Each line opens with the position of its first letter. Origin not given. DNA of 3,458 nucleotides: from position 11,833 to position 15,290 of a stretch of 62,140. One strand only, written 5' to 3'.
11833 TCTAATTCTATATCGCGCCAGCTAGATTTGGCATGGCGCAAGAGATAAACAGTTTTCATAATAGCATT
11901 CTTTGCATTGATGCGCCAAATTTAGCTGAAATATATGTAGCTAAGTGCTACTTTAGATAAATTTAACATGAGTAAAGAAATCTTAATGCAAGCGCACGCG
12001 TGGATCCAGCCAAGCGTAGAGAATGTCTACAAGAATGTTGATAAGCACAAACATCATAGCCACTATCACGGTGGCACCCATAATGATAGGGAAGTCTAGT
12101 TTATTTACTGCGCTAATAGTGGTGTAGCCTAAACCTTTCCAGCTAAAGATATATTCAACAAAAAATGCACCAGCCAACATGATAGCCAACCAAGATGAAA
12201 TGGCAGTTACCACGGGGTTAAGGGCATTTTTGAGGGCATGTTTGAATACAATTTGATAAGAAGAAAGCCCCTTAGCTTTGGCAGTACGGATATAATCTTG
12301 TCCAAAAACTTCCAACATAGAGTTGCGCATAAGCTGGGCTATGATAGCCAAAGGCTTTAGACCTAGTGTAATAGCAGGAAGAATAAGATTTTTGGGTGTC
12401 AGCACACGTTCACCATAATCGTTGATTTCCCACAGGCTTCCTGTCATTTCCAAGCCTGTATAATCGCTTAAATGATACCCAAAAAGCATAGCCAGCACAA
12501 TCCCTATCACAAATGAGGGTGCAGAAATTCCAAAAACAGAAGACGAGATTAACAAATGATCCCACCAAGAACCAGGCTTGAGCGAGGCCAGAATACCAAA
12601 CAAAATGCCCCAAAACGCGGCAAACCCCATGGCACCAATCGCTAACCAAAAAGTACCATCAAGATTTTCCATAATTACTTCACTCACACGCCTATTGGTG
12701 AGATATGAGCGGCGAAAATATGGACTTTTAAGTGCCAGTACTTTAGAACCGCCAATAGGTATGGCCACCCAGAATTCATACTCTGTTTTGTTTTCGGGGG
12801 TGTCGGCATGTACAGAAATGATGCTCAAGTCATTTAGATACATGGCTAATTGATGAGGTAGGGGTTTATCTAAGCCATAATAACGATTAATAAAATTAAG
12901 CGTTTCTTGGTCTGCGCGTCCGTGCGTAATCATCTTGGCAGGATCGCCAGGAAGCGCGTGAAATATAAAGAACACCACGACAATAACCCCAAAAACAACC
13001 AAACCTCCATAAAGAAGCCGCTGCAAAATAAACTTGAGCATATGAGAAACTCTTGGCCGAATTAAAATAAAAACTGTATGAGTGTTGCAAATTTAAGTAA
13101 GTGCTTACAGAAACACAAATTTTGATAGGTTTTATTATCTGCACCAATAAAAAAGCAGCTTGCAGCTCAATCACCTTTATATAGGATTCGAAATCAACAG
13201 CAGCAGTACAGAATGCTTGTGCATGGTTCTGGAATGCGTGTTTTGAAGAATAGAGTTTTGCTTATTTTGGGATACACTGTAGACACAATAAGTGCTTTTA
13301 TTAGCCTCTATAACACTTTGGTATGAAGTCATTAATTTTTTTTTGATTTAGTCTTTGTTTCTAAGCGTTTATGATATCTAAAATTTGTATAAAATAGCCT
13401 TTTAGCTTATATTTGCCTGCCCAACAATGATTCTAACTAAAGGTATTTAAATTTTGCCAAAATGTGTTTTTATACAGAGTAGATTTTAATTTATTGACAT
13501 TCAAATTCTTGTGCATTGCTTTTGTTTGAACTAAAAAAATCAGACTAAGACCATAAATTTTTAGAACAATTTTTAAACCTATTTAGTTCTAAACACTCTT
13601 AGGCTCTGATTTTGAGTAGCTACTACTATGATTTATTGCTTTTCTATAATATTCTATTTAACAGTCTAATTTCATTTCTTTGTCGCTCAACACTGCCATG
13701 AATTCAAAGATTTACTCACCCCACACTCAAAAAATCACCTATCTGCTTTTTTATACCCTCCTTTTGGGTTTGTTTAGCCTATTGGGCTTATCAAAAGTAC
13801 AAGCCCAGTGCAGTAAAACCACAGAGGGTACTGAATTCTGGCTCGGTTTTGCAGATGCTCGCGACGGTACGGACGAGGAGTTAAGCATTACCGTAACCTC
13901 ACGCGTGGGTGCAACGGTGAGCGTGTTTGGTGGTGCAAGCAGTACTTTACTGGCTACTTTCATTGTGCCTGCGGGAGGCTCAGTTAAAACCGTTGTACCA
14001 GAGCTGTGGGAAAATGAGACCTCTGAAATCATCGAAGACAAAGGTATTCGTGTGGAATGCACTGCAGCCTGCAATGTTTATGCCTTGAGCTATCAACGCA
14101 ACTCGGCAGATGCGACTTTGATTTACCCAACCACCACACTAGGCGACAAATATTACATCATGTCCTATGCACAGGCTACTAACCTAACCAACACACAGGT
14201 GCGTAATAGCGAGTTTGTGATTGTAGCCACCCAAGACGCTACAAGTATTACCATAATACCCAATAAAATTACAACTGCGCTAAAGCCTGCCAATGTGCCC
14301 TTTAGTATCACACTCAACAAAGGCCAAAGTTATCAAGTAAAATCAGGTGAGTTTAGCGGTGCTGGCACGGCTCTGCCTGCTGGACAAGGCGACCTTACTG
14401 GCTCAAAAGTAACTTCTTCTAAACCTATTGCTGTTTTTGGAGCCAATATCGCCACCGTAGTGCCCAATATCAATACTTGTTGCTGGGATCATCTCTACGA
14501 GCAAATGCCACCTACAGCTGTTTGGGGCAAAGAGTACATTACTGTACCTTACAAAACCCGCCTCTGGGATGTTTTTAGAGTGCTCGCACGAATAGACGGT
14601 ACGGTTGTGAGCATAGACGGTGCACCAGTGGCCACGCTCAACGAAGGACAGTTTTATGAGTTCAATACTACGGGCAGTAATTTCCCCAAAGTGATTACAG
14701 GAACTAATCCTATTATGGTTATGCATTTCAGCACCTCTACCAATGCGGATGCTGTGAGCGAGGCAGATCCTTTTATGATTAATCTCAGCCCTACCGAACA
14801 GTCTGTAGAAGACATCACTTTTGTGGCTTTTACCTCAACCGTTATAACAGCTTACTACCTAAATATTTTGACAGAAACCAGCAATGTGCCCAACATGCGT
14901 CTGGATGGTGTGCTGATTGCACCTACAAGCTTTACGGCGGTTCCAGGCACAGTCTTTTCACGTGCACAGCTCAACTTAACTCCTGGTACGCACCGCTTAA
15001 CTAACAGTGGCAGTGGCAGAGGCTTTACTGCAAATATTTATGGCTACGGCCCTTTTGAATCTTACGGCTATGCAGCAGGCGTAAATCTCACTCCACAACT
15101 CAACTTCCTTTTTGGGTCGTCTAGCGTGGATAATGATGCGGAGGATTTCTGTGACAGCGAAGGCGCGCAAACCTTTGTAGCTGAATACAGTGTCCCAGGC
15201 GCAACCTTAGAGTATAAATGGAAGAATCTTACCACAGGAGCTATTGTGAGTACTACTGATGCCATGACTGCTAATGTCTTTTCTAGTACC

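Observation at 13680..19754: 2024-aa T9SS type-B adhesin built from Cys-pair Ig-like repeats, without an adjacent PorP/SprF partner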

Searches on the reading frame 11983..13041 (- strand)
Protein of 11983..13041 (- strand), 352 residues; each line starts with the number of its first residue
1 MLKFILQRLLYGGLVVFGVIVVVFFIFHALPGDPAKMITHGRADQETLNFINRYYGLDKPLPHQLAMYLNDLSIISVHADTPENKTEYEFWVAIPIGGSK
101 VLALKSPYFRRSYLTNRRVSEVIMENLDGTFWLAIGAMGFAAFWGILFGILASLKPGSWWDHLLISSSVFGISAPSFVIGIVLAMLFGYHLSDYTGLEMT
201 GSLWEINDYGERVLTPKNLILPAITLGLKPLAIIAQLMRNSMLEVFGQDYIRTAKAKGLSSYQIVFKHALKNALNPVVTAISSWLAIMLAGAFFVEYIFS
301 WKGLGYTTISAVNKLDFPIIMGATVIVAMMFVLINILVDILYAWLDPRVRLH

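Call 8: search_protein_families(library=pfam, proteins=[window:11983-13041:-], max_evalue=0.001)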
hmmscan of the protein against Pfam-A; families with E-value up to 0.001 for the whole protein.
window:11983-13041:- (352 aa): 2 families
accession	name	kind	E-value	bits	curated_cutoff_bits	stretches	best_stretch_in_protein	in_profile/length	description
PF00528.27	BPD_transp_1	-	7.3e-40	137.1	26.4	1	145-350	1-183/184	Binding-protein-dependent transport system inner membrane component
PF19300.4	BPD_transp_1_N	-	2.5e-13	50.7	23.8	1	1-73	1-73/114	Binding-prot-dependent transport system membrane comp, N-term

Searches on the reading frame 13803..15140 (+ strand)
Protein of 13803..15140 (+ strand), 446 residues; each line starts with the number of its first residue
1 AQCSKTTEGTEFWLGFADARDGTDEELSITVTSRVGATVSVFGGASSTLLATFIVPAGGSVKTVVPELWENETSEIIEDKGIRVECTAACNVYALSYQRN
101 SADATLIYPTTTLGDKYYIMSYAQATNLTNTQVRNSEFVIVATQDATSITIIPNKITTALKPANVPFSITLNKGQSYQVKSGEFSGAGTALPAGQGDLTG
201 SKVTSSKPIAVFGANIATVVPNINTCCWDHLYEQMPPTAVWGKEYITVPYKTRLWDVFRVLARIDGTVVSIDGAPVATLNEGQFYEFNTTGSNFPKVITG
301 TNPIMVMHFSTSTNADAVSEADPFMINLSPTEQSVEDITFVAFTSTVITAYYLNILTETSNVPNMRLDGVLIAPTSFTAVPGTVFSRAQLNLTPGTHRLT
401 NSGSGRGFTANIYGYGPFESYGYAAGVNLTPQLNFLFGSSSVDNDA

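Call 54: predict_structure(alignment_id=A3)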
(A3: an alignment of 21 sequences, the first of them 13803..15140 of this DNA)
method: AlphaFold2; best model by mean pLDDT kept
length: 446 residues; sequences in the alignment: 21
mean_pLDDT: 87.3   pTM: 0.90
mean pLDDT of the five models: 87.3, 86.9, 85.2, 85.1, 84.4
residues with pLDDT >= 90: 296; 70-90: 89; 50-70: 42; < 50: 19
segments of 3 or more residues with pLDDT < 50: 315-318, 434-446
pLDDT, mean of each block of 10 residues (from residue 1): 73 90 82 96 94 96 94 94 97 89 92 96 71 82 98 94 96 97 62 82 98 88 66 94 90 78 97 97 92 89 94 58 87 90 90 95 97 97 94 95 88 86 85 48 37
secondary structure, 60 per line:
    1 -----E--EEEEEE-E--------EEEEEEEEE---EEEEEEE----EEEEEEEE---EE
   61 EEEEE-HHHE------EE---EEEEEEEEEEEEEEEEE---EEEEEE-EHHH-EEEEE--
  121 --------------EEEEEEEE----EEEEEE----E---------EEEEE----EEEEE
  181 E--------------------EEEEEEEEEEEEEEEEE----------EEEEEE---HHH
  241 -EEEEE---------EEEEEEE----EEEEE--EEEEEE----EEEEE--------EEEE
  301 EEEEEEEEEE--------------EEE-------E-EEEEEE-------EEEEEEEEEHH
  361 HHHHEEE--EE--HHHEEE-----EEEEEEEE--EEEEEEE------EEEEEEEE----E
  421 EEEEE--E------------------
elements in order: E9-14 E25-33 E37-43 E48-55 E59-65 E82-98 E102-107 E114-118 E135-142 E147-152 E167-171 E176-181 E202-218 E229-234 E242-246 E256-262 E267-271 E274-279 E284-288 E297-310 E325-327 E337-342 E350-358 H359-364 E365-367 E377-379 E385-392 E395-401 E408-415 E420-425

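Call 57: fold_search(model_id=the predicted structure, library=pdb)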
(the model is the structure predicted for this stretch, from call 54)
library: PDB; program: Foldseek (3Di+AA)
matches with E <= 10: 1440; with E <= 0.001: 17
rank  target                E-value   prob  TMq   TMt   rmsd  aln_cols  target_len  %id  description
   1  5fet                  7.0e-06  0.41  0.11  0.07  28.7       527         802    8  Crystal Structure of PVX_084705 in presence of Compound 2 (released 2016-01-13)
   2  5dyk                  2.3e-05  0.28  0.11  0.07  27.5       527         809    8  Crystal structure of the cGMP-dependent protein kinase PKG from Plasmodium falciparum - Apo form (released 2015-11-04)
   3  5f0a                  2.3e-05  0.23  0.10  0.07  28.6       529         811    9  CRYSTAL STRUCTURE OF PVX_084705 WITH BOUND 1-tert-butyl-3-(3-chlorophenoxy)-1H-pyrazolo[3,4-d]pyrimidin-4-amine INHIBITO (released 2015-12-16)
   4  5dzc                  3.2e-05  0.28  0.11  0.06  28.5       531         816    8  Crystal structure of the cGMP-dependent protein kinase PKG from Plasmodium Vivax - AMPPNP bound (released 2015-10-14)
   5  6nob                  6.1e-05  0.41  0.17  0.12  23.3       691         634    9  Structure of Glycoside Hydrolase family 32 from Bifidobacterium adolescentis (released 2020-01-22)
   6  4rz7                  6.5e-05  0.25  0.11  0.07  28.5       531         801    8  Crystal Structure of PVX_084705 with bound PCI32765 (released 2015-01-14)
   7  5ezr                  8.8e-05  0.25  0.11  0.07  28.6       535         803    8  Crystal Structure of PVX_084705 bound to compound (released 2017-05-10)
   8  5x7o_A                9.4e-05  0.23  0.13  0.07  19.6       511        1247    9  Crystal structure of Paenibacillus sp. 598K alpha-1,6-glucosyltransferase (released 2017-07-26)
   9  5dyl                  1.3e-04  0.20  0.10  0.06  28.5       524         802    8  Crystal structure of the cGMP-dependent protein kinase PKG from Plasmodium Vivax - Apo form (released 2015-11-04)
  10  7u8t_B                1.6e-04  0.10  0.09  0.08  22.0       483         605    8  Vps13 adaptor binding domain in complex with Mcp1 PxP motif peptide (released 2022-03-30)
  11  4m4r_A                2.5e-04  0.16  0.12  0.11  52.8       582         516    9  Epha4 ectodomain complex with ephrin a5 (released 2013-10-30)
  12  8beg_A                4.0e-04  0.14  0.13  0.10  41.4       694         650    8  Structure of Ig-like domains from PrgB (released 2022-11-30)
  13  2x10                  5.4e-04  0.11  0.11  0.10  46.7       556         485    9  Crystal structure of the complete EphA2 ectodomain (released 2010-03-16)
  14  2jll                  6.5e-04  0.12  0.11  0.13  35.7       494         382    7  Crystal structure of NCAM2 IgIV-FN3II (released 2009-11-17)
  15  5k6u_A                7.7e-04  0.08  0.09  0.10  22.8       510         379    9  Sidekick-1 immunoglobulin domains 1-4, crystal form 1 (released 2016-09-28)
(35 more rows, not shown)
